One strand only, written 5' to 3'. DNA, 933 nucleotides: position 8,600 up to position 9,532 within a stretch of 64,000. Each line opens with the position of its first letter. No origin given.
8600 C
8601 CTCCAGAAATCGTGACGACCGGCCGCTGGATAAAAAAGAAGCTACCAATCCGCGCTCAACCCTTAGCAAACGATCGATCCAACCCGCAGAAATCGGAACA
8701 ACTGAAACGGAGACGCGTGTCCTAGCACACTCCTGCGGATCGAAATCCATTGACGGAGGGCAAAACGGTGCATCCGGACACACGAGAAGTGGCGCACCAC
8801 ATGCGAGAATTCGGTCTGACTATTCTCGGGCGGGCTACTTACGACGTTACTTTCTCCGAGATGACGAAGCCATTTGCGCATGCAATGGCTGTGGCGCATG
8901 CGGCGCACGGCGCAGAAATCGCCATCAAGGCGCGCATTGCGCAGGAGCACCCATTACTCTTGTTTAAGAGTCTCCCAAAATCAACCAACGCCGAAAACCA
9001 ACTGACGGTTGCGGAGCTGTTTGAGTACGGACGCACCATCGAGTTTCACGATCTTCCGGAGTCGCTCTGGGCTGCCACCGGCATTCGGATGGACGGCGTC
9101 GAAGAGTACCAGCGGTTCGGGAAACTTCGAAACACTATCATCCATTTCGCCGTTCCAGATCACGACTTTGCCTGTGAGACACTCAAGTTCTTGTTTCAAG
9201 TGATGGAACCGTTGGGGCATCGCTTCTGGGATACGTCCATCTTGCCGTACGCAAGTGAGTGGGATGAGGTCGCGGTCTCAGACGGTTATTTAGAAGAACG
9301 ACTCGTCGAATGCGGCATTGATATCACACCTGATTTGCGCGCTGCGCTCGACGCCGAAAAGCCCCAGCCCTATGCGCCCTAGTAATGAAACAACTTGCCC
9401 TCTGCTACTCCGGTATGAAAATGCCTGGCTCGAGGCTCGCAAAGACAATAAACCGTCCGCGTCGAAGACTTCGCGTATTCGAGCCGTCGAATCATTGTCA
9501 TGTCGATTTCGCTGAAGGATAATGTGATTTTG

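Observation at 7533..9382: Three-gene operon of unknowns ending in a HEPN-like protein, inside a defence-type neighbourhood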

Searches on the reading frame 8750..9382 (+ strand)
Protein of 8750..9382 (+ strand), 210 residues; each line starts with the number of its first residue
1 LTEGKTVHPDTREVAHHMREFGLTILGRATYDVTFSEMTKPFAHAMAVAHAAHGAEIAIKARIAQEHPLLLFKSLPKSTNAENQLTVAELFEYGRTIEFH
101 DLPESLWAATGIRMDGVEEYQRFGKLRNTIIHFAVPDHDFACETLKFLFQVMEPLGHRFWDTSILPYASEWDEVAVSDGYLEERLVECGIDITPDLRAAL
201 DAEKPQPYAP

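Call 3: search_protein_families(library=pfam, proteins=[window:8750-9382:+], max_evalue=1)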
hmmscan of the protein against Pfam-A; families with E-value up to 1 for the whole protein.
window:8750-9382:+ (210 aa): 1 family
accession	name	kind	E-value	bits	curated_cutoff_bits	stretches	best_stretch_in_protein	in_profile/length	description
PF21665.2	Type_III_SycN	-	0.056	13.7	27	1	32-76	51-95/119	Type III secretory system chaperone SycN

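Call 4: search_protein_families(library=padloc, proteins=[window:8750-9382:+], max_evalue=1)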
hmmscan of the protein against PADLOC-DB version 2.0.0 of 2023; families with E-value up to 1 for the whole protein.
window:8750-9382:+ (210 aa): 1 family
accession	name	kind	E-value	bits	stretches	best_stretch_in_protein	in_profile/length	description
PDLC05059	PDC-S64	-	0.013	12.5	1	50-136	39-118/339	-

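Call 5: search_protein_families(library=ncbifam, proteins=[window:8750-9382:+], max_evalue=1)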
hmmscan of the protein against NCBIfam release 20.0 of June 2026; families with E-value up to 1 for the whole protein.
window:8750-9382:+ (210 aa): 0 families

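Call 6: search_protein_families(library=phrogs, proteins=[window:8750-9382:+], max_evalue=1)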
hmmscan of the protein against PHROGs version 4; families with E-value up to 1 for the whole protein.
window:8750-9382:+ (210 aa): 1 family
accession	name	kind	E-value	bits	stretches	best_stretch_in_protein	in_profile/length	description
phrog_1235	-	unknown function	0.35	12.3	1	86-120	7-45/54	-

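Call 8: find_homologous_proteins(query=window:8750-9382:+, max_evalue=0.001)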
Query window:8750-9382:+ (210 aa): 411 proteins with E <= 0.001 among 879 candidates; the best 120 are listed.
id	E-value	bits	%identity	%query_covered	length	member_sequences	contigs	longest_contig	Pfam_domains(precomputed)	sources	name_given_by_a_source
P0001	1.2e-134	465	100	97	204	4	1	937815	-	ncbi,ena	-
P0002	5.6e-104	365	80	94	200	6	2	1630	-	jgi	-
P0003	2.2e-102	359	78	94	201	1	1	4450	-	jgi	jgi:hypothetical protein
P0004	1.3e-100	354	80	94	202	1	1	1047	-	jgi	jgi:hypothetical protein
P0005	3.8e-100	352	78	94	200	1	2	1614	-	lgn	-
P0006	8.6e-98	344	79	94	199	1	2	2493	-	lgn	-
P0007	3.2e-96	339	74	95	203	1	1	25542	-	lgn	-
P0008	7.1e-95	335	80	89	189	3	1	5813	-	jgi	jgi:hypothetical protein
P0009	6.2e-94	332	90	79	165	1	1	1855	-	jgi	-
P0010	2.6e-93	330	72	94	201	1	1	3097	-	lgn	-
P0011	5.8e-84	299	66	96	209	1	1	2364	-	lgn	-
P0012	1.8e-83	298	73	87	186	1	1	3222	-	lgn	-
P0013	2.4e-83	297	68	92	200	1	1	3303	-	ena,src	-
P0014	2.8e-82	294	67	93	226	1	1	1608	-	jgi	jgi:hypothetical protein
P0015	4.6e-82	293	63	92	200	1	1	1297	-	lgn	-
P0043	1.2e-71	259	58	96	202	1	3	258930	-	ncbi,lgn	ncbi:MAG: hypothetical protein AB7U83_12570 [Vicinamibacterales bacterium]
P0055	6.5e-70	253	56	95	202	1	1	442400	-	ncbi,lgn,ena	-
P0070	1.8e-67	245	53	93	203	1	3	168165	-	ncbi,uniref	ncbi:hypothetical protein QT979_06275 [Microcoleus sp. w2-18bC1]|uniref:hypothetical protein n=1 Tax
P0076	3.7e-67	244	57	89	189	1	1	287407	-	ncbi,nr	ncbi:MAG: hypothetical protein SF187_12940 [Deltaproteobacteria bacterium]|nr:hypothetical protein [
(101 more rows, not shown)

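Call 10: find_encoding_contigs(protein=P0043, flank=8000, max_places=3)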
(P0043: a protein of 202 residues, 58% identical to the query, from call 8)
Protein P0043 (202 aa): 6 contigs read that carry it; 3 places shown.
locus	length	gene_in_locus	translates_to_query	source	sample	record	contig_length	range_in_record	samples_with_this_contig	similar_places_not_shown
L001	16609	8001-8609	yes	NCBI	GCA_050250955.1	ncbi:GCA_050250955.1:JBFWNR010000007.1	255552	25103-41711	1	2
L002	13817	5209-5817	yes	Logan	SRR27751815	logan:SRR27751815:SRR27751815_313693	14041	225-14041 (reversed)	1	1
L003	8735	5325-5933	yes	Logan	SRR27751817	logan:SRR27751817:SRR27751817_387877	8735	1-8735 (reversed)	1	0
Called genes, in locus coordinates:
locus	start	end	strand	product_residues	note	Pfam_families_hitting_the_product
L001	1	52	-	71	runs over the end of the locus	PF12728:HTH_17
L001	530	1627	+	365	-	PF14022:DUF4238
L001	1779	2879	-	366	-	-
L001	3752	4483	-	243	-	PF14337:Abi_alpha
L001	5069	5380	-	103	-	-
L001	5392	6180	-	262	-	-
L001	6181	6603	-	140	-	PF20472:PDDEXK_11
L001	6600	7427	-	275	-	PF02086:MethyltransfD12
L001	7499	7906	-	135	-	-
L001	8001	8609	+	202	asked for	-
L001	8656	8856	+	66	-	-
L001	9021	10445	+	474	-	PF10137:CAP12-PCTIR_TIR (faint)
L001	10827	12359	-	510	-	PF00899:ThiF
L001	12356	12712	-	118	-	-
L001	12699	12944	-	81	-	-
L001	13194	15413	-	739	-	PF00156:Pribosyltran (faint)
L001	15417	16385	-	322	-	PF08281:Sigma70_r4_2 (weak)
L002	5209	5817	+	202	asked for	-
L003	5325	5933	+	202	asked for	-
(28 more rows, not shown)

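Call 11: find_encoding_contigs(protein=P0070, flank=8000, max_places=3)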
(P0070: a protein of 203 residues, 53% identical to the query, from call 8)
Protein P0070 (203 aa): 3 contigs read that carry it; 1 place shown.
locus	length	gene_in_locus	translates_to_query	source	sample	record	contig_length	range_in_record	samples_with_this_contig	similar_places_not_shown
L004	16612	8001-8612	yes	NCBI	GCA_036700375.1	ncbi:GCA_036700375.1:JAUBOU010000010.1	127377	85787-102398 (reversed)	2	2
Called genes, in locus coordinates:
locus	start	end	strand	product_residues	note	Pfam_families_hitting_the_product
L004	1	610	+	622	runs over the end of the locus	PF08447:PAS_3, PF00512:HisKA, PF02518:HATPase_c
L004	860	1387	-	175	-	PF09150:Carot_N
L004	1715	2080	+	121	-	-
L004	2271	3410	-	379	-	-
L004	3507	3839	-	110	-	PF04483:DUF565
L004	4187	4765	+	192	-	-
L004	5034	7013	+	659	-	PF13231:PMT_2 (faint)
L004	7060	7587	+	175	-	PF13302:Acetyltransf_3, PF00583:Acetyltransf_1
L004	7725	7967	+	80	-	-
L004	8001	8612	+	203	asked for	-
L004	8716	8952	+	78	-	PF02604:PhdYeFM_antitox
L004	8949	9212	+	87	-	PF05016:ParE_toxin, PF06769:YoeB_toxin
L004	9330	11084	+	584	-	PF00069:Pkinase, PF07714:PK_Tyr_Ser-Thr, PF03109:ABC1 (weak), PF01636:APH (faint), PF06293:Kdo (weak)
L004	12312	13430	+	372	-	PF00146:NADHdh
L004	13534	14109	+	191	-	PF13746:Fer4_18 (faint), PF13484:Fer4_16 (faint), PF00037:Fer4 (weak), PF13183:Fer4_8 (weak), PF13237:Fer4_10, PF12838:Fer4_7, PF13187:Fer4_9 (weak), PF00037:Fer4 (weak), +3 more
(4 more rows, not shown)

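Call 26: search_solved_structures(query=A1, max_evalue=10)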
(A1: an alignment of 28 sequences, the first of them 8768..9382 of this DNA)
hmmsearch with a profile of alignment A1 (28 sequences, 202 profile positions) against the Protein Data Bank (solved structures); distinct sequences matched with E-value up to 10: 2.
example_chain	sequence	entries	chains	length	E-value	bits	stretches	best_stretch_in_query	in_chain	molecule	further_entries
3kvo_A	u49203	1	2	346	0.53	12.9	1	33-69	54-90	Hydroxysteroid dehydrogenase-like protein 2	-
2qnt_A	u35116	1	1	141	1.6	11.4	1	114-161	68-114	Uncharacterized protein Atu1872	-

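Call 29: predict_structure(alignment_id=A1)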
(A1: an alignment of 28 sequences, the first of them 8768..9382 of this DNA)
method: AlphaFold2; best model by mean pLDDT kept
length: 204 residues; sequences in the alignment: 28
mean_pLDDT: 91.2   pTM: 0.88
mean pLDDT of the five models: 91.2, 90.4, 90.4, 88.7, 87.5
residues with pLDDT >= 90: 152; 70-90: 41; 50-70: 10; < 50: 1
segments of 3 or more residues with pLDDT < 50: none
pLDDT, mean of each block of 10 residues (from residue 1): 79 98 91 76 97 96 90 87 85 96 94 97 92 93 97 96 93 95 95 91 55
secondary structure, 60 per line:
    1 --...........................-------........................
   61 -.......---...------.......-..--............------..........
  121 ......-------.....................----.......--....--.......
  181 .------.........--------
elements in order: H3-29 H37-60 H62-65 E66-68 H81-87 H93-104 H111-126 H134-154 H159-165 H168-171 H174-181 H188-196

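Call 40: find_encoding_contigs(protein=P0001, flank=3000, max_places=2)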
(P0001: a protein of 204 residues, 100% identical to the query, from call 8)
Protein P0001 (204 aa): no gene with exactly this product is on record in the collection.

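Call 41: find_encoding_contigs(protein=P0055, flank=6000, max_places=2)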
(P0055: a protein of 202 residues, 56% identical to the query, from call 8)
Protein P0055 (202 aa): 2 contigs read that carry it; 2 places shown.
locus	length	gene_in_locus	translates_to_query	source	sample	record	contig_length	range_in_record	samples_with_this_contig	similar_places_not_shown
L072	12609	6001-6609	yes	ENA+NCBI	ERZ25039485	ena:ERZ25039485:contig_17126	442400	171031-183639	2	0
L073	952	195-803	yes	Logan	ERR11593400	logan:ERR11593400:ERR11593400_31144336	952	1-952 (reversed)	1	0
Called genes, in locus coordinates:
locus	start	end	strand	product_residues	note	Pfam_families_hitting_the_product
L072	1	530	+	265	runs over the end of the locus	PF00226:DnaJ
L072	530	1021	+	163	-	PF00149:Metallophos (faint), PF12850:Metallophos_2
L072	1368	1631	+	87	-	-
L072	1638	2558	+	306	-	PF13646:HEAT_2 (weak), PF02985:HEAT (faint), PF13513:HEAT_EZ (faint), PF13646:HEAT_2, PF03130:HEAT_PBS (weak), PF13646:HEAT_2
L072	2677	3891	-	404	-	PF00004:AAA (weak), PF07724:AAA_2, PF07728:AAA_5 (weak), PF13401:AAA_22 (weak), PF10431:ClpB_D2-small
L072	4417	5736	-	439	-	PF07994:NAD_binding_5, PF01658:Inos-1-P_synth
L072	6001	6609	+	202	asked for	-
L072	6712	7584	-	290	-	PF11306:DUF3108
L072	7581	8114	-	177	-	PF04191:PEMT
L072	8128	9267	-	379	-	PF01075:Glyco_transf_9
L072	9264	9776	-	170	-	PF01467:CTP_transf_like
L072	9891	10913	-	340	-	PF00294:PfkB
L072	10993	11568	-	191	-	PF00702:Hydrolase, PF12710:HAD (faint), PF13419:HAD_2, PF13242:Hydrolase_like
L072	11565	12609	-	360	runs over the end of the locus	PF01075:Glyco_transf_9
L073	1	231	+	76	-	?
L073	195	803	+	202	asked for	-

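Call 42: find_encoding_contigs(protein=P0076, flank=6000, max_places=2)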
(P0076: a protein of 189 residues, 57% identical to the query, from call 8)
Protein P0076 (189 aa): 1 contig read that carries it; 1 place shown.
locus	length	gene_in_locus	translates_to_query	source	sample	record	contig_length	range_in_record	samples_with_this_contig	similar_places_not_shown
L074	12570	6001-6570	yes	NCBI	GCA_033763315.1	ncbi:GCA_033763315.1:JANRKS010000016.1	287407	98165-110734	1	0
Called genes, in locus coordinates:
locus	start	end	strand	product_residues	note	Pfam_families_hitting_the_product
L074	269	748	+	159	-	-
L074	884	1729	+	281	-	-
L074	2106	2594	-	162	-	PF00665:rve, PF13683:rve_3, PF13333:rve_2 (weak)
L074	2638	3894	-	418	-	PF00078:RVT_1, PF00680:RdRP_1, PF08388:GIIM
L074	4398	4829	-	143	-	PF13276:HTH_21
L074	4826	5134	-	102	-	PF01527:HTH_Tnp_1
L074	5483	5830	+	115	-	-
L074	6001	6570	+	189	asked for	-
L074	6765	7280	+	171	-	-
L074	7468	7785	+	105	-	PF04365:BrnT_toxin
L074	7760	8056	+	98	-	PF12441:CopG_antitoxin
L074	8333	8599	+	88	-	PF13560:HTH_31, PF01381:HTH_3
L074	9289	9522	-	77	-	-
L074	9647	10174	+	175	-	PF05175:MTS, PF13489:Methyltransf_23, PF13649:Methyltransf_25, PF13847:Methyltransf_31, PF08241:Methyltransf_11, PF08242:Methyltransf_12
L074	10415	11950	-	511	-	-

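Call 59: find_related_loci(query=A1, collection=metagenome_contigs, flank=8000)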
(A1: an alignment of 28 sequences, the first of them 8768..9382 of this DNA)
Query A1 (204 aa) in metagenome_contigs; peptide patterns used: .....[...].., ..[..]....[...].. (x = any residue, [..] = any of these).
495 stretches matched a pattern; 241 encode a relative of the query (tblastn E <= 1e-3); the best 80 are kept; 80 distinct loci.
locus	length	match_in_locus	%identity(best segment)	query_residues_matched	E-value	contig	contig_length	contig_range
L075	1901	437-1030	86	1-198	3e-124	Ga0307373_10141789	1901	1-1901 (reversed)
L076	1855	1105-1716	90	1-204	1e-123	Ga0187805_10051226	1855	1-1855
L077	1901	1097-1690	59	1-198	5e-82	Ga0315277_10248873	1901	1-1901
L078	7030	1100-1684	54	1-195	9e-75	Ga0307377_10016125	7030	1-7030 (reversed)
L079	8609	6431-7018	53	1-196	1e-74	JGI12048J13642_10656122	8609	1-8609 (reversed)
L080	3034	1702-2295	61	1-198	1e-74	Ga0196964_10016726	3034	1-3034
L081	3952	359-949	54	1-196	1e-73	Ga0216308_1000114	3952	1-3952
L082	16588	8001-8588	54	1-196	2e-73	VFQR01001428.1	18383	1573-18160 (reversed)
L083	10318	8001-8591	53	1-196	5e-73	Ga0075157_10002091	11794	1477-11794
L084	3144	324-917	54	1-198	1e-73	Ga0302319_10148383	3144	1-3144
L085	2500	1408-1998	51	1-196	2e-72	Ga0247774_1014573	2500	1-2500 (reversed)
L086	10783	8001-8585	54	1-194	2e-70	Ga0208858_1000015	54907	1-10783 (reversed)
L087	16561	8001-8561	55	1-187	2e-70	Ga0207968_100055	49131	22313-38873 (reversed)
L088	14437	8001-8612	52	1-204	6e-70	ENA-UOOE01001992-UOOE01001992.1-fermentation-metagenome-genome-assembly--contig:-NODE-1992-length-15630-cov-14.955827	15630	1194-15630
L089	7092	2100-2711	52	1-204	8e-70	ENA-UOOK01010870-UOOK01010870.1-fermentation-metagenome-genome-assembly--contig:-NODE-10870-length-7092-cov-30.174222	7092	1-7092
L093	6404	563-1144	51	1-195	2e-67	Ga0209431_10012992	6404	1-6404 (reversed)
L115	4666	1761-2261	42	6-176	6e-48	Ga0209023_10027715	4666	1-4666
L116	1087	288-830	41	1-184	1e-49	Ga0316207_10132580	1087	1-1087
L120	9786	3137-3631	41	3-166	4e-44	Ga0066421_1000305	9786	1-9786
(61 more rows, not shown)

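Call 65: search_protein_families(library=pfam, proteins=[L078:1690-3408:+, L087:6982-7998:+, L087:5072-6976:+, L120:1120-1899:+, L120:1921-2838:+, L120:2864-3736:+, L115:3574-4353:+, L088:8617-9909:-], max_evalue=0.01)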
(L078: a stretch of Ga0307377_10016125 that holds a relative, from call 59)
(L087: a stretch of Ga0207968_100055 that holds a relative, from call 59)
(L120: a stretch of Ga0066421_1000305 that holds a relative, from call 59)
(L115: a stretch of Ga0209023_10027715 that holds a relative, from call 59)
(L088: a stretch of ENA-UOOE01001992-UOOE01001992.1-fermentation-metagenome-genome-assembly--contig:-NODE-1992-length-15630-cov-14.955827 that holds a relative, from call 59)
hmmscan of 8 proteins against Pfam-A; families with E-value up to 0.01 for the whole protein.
L078:1690-3408:+ (572 aa): 1 family
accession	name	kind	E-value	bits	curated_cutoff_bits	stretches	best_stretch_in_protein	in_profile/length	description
PF09491.16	RE_AlwI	-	2.5e-134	449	23.1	1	72-514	2-439/441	AlwI restriction endonuclease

L087:6982-7998:+ (338 aa): 1 family
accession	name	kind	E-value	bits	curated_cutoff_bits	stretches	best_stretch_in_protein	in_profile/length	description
PF23871.1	DUF7226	-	4.5e-07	30.3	27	1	29-140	15-133/142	Domain of unknown function (DUF7226)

L087:5072-6976:+ (634 aa): 2 families
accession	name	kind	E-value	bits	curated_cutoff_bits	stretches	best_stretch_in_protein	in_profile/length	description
PF02086.21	MethyltransfD12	-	8.3e-86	288.3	22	2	22-262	1-253/253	D12 class N6 adenine-specific DNA methyltransferase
PF03602.21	Cons_hypoth95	-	1.7e-06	28.3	24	0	167-199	93-127/182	Conserved hypothetical protein 95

L120:1120-1899:+ (259 aa): 4 families
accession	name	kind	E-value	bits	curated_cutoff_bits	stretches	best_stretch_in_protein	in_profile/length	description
PF01555.25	N6_N4_Mtase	-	7.8e-63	212.8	26.7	1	28-248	1-217/221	DNA methylase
PF01170.24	UPF0020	-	0.00036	20.7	22.3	0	208-234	24-51/197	RMKL-like, methyltransferase domain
PF03602.21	Cons_hypoth95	-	0.0011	19.2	24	0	10-40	94-126/182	Conserved hypothetical protein 95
PF02086.21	MethyltransfD12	-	0.0031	17.7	22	0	25-43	173-191/253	D12 class N6 adenine-specific DNA methyltransferase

L120:1921-2838:+ (305 aa): 1 family
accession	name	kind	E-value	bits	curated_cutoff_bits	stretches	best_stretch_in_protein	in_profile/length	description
PF04556.18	DpnII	-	3.8e-89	299.1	23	1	20-302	2-277/278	DpnII restriction endonuclease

L120:2864-3736:+ (290 aa): 0 families

L115:3574-4353:+ (259 aa): 2 families
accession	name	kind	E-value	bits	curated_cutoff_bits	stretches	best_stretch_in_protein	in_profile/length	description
PF13020.12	NOV_C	-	1e-17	64.4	22.1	1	134-230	1-86/91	Protein NO VEIN, C-terminal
PF13643.11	DUF4145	-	0.0042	17.6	23.1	1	8-70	17-76/88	Domain of unknown function (DUF4145)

L088:8617-9909:- (430 aa): 4 families
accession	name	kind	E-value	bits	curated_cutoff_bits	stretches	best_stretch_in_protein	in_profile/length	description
PF22518.2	DUF6997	-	3e-69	233.1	27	1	82-254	3-175/175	Domain of unknown function (DUF6997)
PF23871.1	DUF7226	-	1.7e-54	184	27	1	290-429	1-141/142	Domain of unknown function (DUF7226)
PF22515.2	DUF6996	-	9.7e-30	102.9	27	1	11-79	1-71/71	Domain of unknown function (DUF6996)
PF09821.14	AAA_assoc_C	-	0.0081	17.2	27.6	0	323-421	18-109/119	C-terminal AAA-associated domain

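Call 82: search_protein_families(library=pfam, proteins=[L088:6593-7969:+, L088:4788-6230:+], max_evalue=0.001)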
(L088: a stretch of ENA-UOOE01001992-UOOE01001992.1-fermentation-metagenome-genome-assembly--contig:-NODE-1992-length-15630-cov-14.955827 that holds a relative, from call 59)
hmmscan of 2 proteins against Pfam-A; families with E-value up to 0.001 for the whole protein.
L088:6593-7969:+ (458 aa): 1 family
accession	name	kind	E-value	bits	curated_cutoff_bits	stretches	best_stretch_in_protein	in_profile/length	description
PF12358.13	DUF3644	-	2.6e-51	174.3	27.6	1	121-302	1-182/183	Domain of unknown function (DUF3644)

L088:4788-6230:+ (480 aa): 0 families

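Call 89: find_related_loci(query=A1, collection=viral_contigs, flank=6000)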
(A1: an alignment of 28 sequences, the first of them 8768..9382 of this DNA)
Query A1 (204 aa) in viral_contigs; peptide patterns used: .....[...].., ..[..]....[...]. (x = any residue, [..] = any of these).
34 stretches matched a pattern; 1 encode a relative of the query (tblastn E <= 1e-3); 1 distinct loci.
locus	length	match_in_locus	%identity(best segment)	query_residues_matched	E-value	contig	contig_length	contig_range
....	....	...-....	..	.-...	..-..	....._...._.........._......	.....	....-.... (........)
